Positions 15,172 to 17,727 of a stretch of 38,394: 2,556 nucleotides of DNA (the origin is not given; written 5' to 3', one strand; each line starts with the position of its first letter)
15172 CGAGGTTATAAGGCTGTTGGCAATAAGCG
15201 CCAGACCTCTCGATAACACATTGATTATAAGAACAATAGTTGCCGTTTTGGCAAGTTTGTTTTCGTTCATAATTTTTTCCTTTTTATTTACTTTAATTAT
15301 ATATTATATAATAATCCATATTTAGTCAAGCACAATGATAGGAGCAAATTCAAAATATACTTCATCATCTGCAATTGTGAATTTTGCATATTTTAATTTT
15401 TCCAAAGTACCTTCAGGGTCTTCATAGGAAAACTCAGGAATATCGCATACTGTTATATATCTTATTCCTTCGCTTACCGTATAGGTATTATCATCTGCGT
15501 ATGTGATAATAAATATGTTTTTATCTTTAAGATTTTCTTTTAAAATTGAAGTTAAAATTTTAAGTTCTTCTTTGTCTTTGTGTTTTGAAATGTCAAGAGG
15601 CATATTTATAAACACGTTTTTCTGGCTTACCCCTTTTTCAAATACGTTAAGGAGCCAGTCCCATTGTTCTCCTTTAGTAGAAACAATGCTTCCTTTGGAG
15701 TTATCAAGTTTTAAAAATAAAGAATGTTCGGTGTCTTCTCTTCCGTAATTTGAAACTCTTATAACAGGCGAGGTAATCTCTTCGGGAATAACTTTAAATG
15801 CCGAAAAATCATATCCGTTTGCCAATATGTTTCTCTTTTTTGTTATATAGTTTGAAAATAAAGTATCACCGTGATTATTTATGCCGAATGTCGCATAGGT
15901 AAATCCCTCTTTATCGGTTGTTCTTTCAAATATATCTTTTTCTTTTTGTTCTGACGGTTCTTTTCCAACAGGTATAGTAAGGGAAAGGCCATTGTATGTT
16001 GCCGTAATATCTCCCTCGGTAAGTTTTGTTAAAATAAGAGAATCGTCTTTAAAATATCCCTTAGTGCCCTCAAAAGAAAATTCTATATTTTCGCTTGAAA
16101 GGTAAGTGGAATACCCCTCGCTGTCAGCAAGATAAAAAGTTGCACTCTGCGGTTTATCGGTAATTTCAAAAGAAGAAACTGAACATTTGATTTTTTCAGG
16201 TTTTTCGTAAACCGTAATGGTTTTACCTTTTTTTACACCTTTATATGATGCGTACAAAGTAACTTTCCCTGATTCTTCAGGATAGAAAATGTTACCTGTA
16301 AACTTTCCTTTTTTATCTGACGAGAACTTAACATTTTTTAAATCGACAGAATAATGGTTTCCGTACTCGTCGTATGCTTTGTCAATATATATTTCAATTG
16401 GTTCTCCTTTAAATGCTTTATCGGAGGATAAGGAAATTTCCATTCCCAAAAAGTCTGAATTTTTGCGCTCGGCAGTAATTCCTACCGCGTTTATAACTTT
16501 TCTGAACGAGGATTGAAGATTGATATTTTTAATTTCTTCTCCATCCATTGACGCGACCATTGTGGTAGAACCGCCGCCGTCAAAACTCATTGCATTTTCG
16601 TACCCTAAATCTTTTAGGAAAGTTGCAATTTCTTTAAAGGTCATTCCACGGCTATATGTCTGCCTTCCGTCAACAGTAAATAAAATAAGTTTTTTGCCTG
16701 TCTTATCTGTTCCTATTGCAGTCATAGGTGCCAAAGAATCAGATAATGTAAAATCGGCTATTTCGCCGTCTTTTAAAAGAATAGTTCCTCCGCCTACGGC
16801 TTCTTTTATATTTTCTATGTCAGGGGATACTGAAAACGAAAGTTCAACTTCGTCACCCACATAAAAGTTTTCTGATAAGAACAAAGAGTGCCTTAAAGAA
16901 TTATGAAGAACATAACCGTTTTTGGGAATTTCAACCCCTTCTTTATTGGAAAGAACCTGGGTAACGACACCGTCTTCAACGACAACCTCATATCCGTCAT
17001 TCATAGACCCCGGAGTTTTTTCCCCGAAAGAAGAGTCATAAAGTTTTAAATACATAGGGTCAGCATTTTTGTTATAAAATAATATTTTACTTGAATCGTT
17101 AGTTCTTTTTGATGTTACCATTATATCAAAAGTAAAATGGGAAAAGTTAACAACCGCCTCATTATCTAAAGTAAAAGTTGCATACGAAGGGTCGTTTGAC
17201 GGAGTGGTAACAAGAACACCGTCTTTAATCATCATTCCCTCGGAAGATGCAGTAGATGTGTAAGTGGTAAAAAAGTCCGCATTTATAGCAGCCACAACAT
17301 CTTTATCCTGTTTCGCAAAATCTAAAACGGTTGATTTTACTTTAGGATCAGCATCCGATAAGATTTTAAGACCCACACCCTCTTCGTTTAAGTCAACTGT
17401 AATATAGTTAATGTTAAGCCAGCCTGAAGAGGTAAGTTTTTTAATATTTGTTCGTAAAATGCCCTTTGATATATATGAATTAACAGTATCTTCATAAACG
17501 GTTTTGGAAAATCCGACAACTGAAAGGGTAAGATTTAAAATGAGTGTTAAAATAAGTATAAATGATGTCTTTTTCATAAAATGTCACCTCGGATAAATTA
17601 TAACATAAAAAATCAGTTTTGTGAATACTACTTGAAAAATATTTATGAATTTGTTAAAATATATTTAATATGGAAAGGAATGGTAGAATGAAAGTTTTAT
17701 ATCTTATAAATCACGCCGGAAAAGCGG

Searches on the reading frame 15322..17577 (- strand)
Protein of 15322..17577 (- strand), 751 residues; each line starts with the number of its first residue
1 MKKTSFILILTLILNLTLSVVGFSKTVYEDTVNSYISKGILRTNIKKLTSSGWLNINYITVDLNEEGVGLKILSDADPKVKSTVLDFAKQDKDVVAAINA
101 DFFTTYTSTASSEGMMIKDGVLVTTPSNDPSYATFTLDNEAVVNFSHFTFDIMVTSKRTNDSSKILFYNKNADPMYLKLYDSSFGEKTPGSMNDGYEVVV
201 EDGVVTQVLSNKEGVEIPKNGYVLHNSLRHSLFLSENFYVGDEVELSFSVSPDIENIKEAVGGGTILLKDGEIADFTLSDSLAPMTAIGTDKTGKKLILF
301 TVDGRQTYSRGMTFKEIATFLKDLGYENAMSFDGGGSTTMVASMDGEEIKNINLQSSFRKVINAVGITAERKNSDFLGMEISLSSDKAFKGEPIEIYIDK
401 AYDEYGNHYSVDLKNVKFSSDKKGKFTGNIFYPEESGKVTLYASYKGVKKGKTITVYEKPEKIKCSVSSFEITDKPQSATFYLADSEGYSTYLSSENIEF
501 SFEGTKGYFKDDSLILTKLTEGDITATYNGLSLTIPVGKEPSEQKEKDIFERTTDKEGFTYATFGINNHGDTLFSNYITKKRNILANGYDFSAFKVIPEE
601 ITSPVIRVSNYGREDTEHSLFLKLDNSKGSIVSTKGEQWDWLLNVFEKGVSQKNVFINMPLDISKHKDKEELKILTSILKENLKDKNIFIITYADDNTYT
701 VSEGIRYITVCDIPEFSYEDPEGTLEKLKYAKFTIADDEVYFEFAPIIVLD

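Call 9: search_protein_families(library=pfam, proteins=[window:15322-17577:-])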
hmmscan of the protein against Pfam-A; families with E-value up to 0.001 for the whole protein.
window:15322-17577:- (751 aa): 1 family
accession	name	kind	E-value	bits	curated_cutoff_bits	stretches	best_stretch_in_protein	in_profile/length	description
PF09992.14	NAGPA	-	2.8e-36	125.7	25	1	195-368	2-169/169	Phosphodiester glycosidase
